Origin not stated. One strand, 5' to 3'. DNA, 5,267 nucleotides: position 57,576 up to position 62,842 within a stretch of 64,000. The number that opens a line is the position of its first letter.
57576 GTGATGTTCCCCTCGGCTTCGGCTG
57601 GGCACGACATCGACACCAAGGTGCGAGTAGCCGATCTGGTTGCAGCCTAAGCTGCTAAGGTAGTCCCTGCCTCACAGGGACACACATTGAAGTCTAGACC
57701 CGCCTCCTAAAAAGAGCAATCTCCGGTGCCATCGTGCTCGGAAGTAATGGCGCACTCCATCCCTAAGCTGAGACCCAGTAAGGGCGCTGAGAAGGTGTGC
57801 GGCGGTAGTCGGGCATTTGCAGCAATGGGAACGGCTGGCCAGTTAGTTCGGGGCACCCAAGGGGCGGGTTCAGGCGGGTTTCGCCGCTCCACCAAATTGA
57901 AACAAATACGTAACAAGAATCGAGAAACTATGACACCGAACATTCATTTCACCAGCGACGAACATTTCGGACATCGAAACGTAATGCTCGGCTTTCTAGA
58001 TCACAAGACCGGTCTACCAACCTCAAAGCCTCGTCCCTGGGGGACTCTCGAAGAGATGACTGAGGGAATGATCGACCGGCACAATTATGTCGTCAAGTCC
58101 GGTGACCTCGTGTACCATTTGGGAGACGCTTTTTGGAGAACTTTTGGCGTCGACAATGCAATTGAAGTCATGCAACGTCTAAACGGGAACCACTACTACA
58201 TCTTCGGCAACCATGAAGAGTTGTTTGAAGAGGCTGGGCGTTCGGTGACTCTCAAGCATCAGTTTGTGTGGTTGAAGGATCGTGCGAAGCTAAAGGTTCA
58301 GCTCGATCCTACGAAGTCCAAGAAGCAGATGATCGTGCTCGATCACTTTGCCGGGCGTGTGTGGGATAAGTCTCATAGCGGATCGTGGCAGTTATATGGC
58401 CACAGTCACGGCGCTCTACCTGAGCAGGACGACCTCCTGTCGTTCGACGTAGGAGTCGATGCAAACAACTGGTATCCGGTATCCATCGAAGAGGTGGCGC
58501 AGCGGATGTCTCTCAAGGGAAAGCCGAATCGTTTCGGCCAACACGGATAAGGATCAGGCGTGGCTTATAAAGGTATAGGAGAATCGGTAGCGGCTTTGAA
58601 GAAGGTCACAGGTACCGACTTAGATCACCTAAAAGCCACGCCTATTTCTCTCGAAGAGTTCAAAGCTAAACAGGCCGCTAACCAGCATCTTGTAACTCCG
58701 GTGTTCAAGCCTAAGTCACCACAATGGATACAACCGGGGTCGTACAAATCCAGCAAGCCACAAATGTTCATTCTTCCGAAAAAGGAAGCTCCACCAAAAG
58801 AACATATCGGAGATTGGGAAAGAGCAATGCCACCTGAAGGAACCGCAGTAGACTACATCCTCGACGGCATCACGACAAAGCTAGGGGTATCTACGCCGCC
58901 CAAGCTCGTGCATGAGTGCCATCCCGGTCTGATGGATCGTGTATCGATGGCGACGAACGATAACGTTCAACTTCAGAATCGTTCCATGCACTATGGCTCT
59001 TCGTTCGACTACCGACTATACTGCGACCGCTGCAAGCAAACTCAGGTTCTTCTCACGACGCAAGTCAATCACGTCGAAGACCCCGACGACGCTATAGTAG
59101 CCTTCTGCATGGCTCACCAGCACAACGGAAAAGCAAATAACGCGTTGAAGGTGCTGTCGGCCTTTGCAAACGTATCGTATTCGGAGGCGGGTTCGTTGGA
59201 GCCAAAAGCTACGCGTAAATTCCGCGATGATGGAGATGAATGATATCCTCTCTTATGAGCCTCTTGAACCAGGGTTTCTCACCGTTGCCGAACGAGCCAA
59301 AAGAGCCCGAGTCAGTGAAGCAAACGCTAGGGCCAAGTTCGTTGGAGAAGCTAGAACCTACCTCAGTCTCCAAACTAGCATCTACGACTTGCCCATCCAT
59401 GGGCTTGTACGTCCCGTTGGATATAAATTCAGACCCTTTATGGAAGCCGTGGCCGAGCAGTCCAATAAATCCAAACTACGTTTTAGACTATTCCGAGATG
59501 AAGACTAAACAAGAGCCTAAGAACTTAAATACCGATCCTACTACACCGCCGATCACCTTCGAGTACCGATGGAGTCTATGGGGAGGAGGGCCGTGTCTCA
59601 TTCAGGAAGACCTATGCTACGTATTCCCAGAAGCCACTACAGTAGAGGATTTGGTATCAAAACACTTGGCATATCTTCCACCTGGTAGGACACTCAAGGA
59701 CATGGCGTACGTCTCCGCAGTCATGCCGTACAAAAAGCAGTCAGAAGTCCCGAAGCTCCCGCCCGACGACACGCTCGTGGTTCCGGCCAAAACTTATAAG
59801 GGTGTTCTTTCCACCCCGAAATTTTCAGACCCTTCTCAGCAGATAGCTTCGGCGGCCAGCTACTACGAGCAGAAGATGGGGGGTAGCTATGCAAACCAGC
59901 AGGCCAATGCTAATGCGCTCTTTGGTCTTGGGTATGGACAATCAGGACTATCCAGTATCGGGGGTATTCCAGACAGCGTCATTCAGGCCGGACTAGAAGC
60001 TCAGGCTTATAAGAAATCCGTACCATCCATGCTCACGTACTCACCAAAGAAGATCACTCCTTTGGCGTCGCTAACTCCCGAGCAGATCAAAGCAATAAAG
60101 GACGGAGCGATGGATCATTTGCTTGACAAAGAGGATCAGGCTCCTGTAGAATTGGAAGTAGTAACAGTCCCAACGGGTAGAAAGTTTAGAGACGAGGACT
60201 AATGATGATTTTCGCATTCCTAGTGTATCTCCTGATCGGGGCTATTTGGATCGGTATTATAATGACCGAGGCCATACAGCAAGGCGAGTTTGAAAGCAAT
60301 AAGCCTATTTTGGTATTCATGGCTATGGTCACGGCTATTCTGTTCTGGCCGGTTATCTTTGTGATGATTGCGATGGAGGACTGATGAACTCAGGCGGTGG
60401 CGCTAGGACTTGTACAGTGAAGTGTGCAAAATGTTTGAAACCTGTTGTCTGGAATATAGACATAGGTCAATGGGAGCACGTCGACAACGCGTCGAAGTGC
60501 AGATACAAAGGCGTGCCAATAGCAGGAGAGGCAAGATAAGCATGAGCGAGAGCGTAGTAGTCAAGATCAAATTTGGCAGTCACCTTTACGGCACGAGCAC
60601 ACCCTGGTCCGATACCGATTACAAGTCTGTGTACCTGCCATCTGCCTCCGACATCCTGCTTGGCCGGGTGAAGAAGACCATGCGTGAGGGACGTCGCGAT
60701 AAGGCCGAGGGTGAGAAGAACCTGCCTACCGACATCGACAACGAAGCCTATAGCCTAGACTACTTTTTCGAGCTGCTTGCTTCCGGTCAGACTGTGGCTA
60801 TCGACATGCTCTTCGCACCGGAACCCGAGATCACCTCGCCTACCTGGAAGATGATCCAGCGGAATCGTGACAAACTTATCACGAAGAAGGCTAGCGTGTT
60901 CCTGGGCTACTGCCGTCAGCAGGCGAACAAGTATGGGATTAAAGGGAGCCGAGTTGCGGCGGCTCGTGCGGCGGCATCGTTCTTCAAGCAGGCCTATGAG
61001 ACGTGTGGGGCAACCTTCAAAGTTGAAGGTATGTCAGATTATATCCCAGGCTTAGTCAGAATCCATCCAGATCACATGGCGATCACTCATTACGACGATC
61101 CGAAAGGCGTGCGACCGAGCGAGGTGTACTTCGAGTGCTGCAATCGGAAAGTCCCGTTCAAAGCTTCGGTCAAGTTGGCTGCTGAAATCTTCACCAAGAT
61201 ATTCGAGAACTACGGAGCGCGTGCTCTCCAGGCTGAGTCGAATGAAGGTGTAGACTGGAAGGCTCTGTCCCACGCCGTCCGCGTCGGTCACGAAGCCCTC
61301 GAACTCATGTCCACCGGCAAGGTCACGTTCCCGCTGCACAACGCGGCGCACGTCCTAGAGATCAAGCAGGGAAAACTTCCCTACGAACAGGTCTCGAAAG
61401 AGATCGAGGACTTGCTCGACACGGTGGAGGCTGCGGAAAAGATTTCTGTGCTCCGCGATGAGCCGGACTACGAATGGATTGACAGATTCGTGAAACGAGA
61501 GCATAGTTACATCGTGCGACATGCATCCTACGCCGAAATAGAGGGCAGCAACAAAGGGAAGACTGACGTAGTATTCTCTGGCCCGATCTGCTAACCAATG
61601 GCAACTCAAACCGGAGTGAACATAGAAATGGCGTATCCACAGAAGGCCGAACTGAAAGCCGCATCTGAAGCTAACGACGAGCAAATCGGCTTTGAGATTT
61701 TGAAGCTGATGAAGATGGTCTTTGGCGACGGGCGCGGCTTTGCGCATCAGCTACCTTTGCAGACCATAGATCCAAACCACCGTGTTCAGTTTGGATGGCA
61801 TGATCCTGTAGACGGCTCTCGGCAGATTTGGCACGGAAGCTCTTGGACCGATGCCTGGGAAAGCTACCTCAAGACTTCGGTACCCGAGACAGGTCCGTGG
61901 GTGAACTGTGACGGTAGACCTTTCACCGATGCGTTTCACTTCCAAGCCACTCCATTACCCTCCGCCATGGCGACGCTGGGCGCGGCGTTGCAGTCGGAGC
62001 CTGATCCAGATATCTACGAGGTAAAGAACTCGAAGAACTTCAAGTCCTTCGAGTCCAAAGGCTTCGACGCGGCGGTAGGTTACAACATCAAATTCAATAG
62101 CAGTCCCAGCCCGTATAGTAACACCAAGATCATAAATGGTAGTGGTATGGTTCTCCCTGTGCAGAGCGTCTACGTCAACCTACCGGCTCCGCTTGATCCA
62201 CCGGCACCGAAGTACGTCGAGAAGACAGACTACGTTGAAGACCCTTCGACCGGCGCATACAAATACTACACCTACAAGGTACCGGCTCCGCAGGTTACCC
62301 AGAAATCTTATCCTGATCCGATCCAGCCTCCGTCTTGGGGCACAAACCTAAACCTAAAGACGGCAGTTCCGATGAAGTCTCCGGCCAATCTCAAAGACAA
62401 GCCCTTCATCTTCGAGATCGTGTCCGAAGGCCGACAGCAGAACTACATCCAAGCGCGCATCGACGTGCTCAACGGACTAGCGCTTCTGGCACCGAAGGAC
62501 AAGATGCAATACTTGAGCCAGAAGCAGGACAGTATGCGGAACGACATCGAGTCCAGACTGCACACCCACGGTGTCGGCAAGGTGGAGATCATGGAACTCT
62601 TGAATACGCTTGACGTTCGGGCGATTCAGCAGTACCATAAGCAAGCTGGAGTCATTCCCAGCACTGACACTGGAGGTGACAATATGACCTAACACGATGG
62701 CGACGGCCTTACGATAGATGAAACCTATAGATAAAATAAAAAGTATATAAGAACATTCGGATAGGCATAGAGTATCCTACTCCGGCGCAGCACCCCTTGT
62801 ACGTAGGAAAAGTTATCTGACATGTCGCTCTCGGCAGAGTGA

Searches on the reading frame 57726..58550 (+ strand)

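Call 11: search_protein_families(library=pfam, proteins=[window:57726-58550:+], max_evalue=0.01)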
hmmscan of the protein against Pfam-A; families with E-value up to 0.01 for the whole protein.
window:57726-58550:+ (274 aa): 0 families

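Call 52: search_protein_families(library=phrogs, proteins=[window:57726-58550:+], max_evalue=0.01)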
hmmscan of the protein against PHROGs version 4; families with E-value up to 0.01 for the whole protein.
window:57726-58550:+ (274 aa): 1 family
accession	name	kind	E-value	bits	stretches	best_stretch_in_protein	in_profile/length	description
phrog_547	-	other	1.7e-36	126.6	1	58-262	16-200/245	phosphoesterase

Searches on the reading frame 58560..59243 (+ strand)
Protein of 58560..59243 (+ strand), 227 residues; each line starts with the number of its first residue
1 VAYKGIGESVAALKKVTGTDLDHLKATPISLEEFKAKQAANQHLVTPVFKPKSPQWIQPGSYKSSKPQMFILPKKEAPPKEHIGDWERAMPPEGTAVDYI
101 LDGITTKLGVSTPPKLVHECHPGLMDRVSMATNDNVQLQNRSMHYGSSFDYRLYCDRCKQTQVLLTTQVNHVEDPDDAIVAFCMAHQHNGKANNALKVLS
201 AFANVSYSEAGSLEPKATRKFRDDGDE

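Call 11: search_protein_families(library=pfam, proteins=[window:58560-59243:+], max_evalue=0.01)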
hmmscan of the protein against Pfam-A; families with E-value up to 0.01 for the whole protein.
window:58560-59243:+ (227 aa): 0 families

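Call 52: search_protein_families(library=phrogs, proteins=[window:58560-59243:+], max_evalue=0.01)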
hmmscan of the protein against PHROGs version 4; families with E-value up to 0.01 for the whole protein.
window:58560-59243:+ (227 aa): 0 families

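Call 53: search_protein_representatives(protein=window:58560-59243:+)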
Query: 227 residues. Proteins with E-value up to 0.001 (for the whole library): 11; up to 1e-10: 6; up to 1e-30: 1. The best 11 are listed.
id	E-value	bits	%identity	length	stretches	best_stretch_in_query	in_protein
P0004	4.4e-152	520.7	100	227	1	1-227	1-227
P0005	2.4e-29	119.4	37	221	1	1-226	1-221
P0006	2.4e-24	103.0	40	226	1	77-227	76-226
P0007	1.1e-22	97.6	39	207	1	9-224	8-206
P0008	1.6e-14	70.9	35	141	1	98-209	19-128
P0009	1.1e-13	68.1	39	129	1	124-225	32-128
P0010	3.3e-10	56.8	37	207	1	96-204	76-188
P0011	1.0e-05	42.1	34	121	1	123-206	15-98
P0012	5.1e-05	39.8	33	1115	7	167-215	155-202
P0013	6.3e-04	36.2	34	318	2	123-192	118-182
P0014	9.7e-04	35.6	38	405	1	124-190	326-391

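Call 54: find_encoding_contigs(protein=P0005, flank=10000, max_places=6)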
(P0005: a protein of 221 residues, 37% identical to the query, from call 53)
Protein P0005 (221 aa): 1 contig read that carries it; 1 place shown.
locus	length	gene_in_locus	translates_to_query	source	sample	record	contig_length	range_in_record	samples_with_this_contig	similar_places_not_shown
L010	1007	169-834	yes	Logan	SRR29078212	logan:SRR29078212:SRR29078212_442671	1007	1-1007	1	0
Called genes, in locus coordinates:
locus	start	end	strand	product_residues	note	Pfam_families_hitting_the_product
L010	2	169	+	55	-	?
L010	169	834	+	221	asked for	-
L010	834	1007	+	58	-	?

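Call 55: find_encoding_contigs(protein=P0006, flank=10000, max_places=6)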
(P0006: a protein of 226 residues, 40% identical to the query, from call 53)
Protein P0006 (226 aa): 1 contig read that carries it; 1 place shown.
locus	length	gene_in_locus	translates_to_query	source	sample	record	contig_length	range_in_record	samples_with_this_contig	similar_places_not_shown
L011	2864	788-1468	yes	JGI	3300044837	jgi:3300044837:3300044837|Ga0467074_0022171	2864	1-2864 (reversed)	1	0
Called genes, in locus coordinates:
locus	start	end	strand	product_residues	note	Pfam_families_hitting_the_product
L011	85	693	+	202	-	PF00149:Metallophos (weak)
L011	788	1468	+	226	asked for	-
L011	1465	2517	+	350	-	-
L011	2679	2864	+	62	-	?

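Call 56: find_encoding_contigs(protein=P0007, flank=10000, max_places=6)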
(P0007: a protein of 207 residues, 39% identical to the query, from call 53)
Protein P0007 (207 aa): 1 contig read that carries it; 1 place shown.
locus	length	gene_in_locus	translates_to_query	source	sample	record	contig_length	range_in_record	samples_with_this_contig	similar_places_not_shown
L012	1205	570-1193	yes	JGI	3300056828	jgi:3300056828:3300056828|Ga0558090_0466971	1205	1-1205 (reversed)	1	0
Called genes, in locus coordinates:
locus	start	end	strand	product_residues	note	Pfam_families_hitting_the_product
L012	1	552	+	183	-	?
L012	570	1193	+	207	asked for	-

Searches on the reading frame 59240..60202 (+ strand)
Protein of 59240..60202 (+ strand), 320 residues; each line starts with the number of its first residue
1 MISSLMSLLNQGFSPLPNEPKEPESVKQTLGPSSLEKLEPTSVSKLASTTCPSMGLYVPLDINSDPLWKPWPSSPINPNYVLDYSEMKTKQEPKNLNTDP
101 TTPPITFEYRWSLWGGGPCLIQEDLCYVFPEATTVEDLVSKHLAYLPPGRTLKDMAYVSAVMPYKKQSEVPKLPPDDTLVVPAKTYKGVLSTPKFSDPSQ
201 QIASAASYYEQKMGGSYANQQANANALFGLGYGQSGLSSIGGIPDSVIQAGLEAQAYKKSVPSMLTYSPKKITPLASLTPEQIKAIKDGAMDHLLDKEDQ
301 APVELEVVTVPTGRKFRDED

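Call 11: search_protein_families(library=pfam, proteins=[window:59240-60202:+], max_evalue=0.01)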
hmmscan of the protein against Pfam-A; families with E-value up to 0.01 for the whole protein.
window:59240-60202:+ (320 aa): 0 families

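Call 46: find_homologous_proteins(query=window:59240-60202:+, max_evalue=0.00001)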
Query window:59240-60202:+ (320 aa): 1 proteins with E <= 0.00001 among 1049 candidates.
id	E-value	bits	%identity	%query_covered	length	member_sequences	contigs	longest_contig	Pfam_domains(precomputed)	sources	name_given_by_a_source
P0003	6.7e-47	179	41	100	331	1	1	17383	-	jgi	jgi:hypothetical protein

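Call 52: search_protein_families(library=phrogs, proteins=[window:59240-60202:+], max_evalue=0.01)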
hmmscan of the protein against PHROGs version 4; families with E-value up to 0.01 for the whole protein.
window:59240-60202:+ (320 aa): 0 families

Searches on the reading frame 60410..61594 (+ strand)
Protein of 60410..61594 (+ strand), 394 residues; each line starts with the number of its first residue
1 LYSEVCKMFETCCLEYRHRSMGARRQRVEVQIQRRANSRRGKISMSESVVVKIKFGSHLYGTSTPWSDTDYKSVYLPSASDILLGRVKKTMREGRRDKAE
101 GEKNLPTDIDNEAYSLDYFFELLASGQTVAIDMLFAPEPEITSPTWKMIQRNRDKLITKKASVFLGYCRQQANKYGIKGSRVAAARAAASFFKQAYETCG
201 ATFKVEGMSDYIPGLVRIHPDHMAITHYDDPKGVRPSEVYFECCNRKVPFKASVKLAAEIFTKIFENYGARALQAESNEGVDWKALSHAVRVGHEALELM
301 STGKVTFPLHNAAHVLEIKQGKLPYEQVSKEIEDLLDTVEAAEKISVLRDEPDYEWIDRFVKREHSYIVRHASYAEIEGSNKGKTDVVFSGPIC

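Call 11: search_protein_families(library=pfam, proteins=[window:60410-61594:+], max_evalue=0.01)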
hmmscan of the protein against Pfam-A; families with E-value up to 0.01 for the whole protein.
window:60410-61594:+ (394 aa): 1 family
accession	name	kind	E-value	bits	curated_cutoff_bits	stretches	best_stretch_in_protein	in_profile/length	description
PF10127.15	RlaP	-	1.8e-13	51.2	23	1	48-183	19-147/249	RNA repair pathway DNA polymerase beta family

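Call 19: find_related_loci(query=window:60410-61594:+, collection=viral_contigs, flank=8000)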
Query window:60410-61594:+ (394 aa) in viral_contigs; peptide patterns used: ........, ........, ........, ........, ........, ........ (x = any residue, [..] = any of these).
2 stretches matched a pattern, but none encodes a relative of the query by tblastn (E <= 1e-3).

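Call 52: search_protein_families(library=phrogs, proteins=[window:60410-61594:+], max_evalue=0.01)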
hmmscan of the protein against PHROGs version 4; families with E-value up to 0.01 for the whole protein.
window:60410-61594:+ (394 aa): 3 families
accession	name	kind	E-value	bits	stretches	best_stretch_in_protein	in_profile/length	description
phrog_388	-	DNA, RNA and nucleotide metabolism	8.2e-85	285.9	1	36-371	25-336/351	nucleotidyltransferase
phrog_14344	-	DNA, RNA and nucleotide metabolism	0.0051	17.6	0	26-137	4-108/262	nucleotidyltransferase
phrog_18009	-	unknown function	0.0074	16.8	0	46-138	27-110/281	-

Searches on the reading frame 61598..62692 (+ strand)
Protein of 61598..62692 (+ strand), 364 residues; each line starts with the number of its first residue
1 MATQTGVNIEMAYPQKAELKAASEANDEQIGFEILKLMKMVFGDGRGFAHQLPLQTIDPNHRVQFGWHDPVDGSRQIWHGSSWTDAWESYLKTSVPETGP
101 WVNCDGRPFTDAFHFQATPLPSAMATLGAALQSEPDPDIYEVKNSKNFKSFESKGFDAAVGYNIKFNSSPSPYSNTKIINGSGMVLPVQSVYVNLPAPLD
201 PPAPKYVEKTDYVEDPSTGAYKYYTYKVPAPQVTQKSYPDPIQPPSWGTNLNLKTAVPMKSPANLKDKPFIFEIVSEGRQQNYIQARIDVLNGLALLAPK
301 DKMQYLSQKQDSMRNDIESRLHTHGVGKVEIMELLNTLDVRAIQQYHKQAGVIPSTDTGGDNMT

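Call 11: search_protein_families(library=pfam, proteins=[window:61598-62692:+], max_evalue=0.01)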
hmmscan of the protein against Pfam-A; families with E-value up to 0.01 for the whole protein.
window:61598-62692:+ (364 aa): 0 families

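Call 12: find_related_loci(query=window:61598-62692:+, collection=viral_contigs, flank=5000)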
Query window:61598-62692:+ (364 aa) in viral_contigs; peptide patterns used: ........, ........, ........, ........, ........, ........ (x = any residue, [..] = any of these).
4 stretches matched a pattern, but none encodes a relative of the query by tblastn (E <= 1e-3).

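Call 15: search_dna_similar(query=window:61598-62692:+, collection=phages, mode=protein, max_rows=25, max_evalue=0.001)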
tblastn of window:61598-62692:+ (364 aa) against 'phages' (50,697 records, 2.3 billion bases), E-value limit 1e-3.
No match.

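Call 25: find_homologous_proteins(query=window:61598-62692:+)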
Query window:61598-62692:+ (364 aa): 2 proteins with E <= 0.001 among 1699 candidates.
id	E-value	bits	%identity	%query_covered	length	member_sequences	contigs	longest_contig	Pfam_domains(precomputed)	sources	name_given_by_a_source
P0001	7.0e-246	833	99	100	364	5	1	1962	-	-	-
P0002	2.6e-59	219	70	27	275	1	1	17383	-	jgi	jgi:hypothetical protein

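Call 27: find_encoding_contigs(protein=P0002, flank=10000)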
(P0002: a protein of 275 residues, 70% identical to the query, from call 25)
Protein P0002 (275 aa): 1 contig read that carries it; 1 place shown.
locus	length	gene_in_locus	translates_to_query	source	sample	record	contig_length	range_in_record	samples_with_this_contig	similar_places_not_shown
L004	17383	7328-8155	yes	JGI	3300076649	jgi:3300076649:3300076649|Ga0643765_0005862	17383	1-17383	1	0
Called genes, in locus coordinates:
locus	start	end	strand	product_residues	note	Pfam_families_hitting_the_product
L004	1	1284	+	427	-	?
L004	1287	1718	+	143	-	-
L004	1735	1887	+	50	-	-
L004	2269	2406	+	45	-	-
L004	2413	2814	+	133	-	-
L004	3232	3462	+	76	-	-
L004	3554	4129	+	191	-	-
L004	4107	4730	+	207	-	-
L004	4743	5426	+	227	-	-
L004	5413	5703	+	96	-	-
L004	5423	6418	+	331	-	-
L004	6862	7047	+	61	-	-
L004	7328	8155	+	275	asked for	-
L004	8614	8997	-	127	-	-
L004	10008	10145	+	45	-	-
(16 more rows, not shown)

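Call 28: find_encoding_contigs(protein=P0001, flank=10000)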
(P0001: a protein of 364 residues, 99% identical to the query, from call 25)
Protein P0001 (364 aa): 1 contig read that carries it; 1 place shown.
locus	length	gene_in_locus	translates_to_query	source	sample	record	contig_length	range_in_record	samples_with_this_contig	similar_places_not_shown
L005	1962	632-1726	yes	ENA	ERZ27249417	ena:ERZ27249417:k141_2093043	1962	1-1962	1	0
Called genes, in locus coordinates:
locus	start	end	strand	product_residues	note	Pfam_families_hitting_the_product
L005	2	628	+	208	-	?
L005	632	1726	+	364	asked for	-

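Call 52: search_protein_families(library=phrogs, proteins=[window:61598-62692:+, P0002], max_evalue=0.01)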
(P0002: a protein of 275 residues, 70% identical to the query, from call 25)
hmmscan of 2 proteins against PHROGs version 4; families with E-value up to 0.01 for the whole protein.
window:61598-62692:+ (364 aa): 0 families

P0002 (275 aa): 0 families

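Call 71: list_cluster_members(proteins=[P0001, P0002, P0003])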
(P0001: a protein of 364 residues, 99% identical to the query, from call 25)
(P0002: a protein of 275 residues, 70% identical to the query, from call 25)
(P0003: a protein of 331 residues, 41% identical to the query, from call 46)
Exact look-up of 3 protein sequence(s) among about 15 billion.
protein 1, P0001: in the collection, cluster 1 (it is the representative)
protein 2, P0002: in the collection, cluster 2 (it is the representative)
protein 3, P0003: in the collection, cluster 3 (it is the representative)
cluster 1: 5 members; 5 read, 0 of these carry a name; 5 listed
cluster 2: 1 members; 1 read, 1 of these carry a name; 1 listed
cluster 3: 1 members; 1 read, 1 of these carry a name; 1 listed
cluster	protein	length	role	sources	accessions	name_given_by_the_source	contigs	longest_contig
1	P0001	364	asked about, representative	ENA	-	-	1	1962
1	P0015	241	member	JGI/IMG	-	-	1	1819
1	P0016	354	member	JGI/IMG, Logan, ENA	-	-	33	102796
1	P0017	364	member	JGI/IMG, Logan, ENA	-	-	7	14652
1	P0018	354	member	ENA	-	-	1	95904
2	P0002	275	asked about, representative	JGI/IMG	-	hypothetical protein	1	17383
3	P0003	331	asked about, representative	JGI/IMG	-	hypothetical protein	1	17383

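Call 72: find_encoding_contigs(protein=P0016, flank=10000, max_places=8)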
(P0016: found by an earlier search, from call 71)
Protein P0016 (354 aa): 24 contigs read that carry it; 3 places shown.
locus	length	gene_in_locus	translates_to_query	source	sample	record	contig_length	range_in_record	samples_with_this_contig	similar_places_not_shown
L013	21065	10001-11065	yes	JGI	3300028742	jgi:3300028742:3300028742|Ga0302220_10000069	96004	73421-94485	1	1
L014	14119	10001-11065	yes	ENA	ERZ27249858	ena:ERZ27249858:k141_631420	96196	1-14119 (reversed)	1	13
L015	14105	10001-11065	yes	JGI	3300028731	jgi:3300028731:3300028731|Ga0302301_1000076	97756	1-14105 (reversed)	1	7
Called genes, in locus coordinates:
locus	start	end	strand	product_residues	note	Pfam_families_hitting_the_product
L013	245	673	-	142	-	PF01844:HNH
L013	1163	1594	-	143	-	PF00075:RNase_H (weak), PF13456:RVT_3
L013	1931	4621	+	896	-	PF01612:DNA_pol_A_exo1, PF00476:DNA_pol_A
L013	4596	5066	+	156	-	-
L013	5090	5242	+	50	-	-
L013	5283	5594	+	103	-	-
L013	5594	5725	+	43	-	-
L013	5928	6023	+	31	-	-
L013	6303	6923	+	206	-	-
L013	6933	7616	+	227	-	-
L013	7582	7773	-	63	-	-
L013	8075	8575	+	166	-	-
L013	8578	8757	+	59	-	-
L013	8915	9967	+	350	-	PF10127:RlaP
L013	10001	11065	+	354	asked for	-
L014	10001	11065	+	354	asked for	-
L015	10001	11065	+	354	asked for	-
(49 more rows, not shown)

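Call 73: find_encoding_contigs(protein=P0018, flank=10000, max_places=4)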
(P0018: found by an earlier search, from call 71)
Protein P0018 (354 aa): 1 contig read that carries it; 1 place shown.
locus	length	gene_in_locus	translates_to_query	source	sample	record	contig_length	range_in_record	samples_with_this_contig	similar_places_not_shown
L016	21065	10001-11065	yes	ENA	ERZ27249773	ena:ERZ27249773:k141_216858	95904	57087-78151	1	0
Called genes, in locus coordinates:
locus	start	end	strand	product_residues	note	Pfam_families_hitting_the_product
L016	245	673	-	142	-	PF01844:HNH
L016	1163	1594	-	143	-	PF00075:RNase_H (weak), PF13456:RVT_3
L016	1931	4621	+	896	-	PF01612:DNA_pol_A_exo1, PF00476:DNA_pol_A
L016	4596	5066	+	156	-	-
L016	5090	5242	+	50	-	-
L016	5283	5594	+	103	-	-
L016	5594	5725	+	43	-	-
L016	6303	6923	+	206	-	-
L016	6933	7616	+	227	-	-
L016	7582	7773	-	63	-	-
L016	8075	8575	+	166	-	-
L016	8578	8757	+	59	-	-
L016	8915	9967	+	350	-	PF10127:RlaP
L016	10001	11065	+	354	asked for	-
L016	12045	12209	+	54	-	-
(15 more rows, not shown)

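Call 74: find_encoding_contigs(protein=P0017, flank=10000, max_places=6)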
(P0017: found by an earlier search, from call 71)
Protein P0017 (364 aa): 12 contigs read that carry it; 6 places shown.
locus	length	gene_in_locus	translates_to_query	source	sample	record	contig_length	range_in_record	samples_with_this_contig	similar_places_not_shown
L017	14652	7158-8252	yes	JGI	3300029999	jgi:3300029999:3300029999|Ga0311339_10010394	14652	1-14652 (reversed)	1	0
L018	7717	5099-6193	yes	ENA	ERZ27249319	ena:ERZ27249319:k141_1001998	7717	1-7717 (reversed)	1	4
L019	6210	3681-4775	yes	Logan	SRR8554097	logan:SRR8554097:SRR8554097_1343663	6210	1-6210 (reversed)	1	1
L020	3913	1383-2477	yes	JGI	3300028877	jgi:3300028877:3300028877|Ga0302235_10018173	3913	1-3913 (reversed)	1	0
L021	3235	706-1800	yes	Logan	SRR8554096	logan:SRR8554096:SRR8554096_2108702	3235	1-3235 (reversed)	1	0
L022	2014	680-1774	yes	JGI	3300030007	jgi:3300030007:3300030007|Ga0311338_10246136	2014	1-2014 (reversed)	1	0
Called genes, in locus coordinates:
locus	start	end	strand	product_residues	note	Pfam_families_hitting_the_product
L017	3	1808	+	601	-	?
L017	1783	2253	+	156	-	-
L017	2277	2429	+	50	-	-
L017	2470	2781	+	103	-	-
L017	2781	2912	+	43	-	-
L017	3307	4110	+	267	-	-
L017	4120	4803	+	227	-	-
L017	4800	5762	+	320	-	-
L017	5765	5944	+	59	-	-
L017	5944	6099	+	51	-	-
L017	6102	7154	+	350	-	PF10127:RlaP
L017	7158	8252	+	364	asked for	-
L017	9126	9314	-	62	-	-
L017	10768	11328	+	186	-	-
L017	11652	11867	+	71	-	PF23802:DUF7178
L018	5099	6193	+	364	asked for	-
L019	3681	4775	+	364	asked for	-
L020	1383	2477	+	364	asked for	-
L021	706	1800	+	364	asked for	-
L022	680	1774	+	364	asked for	-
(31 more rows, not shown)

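Call 88: predict_structure(alignment_id=A3)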
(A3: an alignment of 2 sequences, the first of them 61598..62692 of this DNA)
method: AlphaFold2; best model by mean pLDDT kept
length: 364 residues; sequences in the alignment: 2
mean_pLDDT: 38.4   pTM: 0.38
mean pLDDT of the five models: 38.4, 35.1, 32.0, 29.8, 27.8
residues with pLDDT >= 90: 0; 70-90: 1; 50-70: 94; < 50: 269
segments of 3 or more residues with pLDDT < 50: 1-25, 38-61, 68-75, 94-279, 323-331, 351-364
pLDDT, mean of each block of 10 residues (from residue 1): 23 31 44 50 35 38 47 50 59 48 34 28 27 27 26 25 27 25 25 25 33 32 32 30 28 24 29 40 56 58 67 61 46 58 59 37 31
secondary structure, 60 per line:
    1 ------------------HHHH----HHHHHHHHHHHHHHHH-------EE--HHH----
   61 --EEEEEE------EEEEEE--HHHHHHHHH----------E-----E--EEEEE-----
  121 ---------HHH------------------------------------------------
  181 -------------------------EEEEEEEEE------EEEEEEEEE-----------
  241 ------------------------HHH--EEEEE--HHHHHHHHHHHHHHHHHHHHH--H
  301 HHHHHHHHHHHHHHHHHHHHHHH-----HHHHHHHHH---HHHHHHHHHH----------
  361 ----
elements in order: H19-22 H27-42 E63-68 E75-80 H83-91 E111-115 E206-214 E221-229 E270-274 H277-297 H300-323 H329-337 H341-350
